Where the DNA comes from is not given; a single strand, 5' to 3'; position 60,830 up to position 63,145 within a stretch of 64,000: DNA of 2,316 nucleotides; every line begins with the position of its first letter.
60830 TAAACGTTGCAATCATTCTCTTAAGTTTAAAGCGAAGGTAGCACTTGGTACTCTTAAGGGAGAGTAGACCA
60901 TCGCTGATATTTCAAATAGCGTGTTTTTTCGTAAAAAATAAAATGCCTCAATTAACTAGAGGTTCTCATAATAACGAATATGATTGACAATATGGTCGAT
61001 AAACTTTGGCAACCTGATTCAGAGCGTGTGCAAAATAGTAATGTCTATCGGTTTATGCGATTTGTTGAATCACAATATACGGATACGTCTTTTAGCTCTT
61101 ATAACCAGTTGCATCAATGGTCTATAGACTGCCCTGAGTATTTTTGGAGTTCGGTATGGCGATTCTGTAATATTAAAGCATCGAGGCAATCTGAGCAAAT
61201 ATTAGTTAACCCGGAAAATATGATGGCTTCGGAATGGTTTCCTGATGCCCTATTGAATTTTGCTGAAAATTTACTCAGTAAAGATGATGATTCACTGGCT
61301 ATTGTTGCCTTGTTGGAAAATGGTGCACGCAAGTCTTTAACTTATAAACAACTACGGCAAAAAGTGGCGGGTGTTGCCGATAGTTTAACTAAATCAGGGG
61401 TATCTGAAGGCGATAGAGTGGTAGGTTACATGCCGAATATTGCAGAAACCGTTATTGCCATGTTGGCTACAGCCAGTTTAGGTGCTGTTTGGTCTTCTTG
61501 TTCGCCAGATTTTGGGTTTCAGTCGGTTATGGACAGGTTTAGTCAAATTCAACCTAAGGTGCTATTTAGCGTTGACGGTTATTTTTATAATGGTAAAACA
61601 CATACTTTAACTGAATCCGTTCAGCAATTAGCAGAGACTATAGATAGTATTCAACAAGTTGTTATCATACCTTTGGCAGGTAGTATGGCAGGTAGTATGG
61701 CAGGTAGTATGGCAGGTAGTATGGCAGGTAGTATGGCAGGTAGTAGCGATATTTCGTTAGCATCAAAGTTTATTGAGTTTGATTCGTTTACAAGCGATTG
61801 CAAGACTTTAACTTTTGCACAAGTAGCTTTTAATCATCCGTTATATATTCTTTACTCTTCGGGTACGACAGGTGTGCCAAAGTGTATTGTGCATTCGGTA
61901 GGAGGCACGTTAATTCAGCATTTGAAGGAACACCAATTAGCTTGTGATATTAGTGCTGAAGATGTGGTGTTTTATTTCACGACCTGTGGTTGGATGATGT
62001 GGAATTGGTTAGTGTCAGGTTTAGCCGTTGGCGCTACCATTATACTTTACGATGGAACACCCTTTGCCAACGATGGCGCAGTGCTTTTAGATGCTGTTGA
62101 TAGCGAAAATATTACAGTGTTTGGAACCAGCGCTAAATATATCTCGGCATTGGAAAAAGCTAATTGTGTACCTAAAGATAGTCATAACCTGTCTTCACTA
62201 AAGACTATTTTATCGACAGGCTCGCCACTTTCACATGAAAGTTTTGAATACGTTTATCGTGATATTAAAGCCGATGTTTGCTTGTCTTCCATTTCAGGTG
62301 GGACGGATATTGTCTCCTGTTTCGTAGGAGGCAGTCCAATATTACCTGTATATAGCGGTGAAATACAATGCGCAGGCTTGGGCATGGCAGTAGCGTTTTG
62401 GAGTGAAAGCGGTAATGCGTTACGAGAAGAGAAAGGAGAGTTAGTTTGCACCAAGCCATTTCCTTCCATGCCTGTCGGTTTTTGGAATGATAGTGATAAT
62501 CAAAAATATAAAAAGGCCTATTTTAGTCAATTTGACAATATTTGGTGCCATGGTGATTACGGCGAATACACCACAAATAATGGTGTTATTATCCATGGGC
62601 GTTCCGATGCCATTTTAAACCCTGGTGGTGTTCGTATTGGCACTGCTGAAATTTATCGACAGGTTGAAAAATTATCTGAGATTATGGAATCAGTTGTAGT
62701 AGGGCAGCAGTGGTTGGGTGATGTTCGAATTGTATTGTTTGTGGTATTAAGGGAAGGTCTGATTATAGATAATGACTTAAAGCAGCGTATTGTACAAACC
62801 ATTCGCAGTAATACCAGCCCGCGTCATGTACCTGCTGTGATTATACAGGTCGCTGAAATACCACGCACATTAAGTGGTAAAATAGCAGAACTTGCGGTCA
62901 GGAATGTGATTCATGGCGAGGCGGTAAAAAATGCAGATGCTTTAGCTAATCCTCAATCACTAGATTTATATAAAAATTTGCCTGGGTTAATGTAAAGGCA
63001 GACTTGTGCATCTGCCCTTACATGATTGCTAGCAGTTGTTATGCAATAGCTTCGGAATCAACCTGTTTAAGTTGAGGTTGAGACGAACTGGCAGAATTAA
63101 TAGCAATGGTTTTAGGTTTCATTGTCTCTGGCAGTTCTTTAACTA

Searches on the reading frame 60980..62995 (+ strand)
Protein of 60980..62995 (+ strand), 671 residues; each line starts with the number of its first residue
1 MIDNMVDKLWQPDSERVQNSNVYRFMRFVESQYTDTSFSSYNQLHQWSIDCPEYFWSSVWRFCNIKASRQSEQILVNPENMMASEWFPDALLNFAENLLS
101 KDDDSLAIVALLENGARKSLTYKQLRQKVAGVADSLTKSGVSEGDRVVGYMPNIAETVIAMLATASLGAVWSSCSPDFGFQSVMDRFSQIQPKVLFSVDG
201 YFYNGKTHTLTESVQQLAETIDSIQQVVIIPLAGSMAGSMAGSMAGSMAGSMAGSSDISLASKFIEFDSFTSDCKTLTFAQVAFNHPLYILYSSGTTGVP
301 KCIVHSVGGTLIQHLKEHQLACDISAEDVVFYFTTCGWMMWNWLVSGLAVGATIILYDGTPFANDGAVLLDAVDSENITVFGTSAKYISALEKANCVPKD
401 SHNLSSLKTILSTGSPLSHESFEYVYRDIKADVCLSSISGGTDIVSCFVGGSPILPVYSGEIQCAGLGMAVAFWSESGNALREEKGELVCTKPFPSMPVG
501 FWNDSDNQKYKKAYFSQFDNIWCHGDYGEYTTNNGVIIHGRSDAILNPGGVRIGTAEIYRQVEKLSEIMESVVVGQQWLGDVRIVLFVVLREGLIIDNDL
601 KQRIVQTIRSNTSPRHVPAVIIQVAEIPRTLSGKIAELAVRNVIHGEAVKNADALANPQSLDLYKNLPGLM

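Call 78: search_protein_families(library=pfam, proteins=[window:60980-62995:+], max_evalue=0.00001)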
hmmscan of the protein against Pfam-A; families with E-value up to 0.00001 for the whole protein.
window:60980-62995:+ (671 aa): 2 families
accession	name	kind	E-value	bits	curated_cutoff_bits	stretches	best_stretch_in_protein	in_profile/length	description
PF00501.34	AMP-binding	-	1.2e-41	143.2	29.9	1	106-430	12-311/384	AMP-binding enzyme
PF16177.11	ACAS_N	-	5.7e-09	36.1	27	1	41-97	1-54/55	Acetyl-coenzyme A synthetase N-terminus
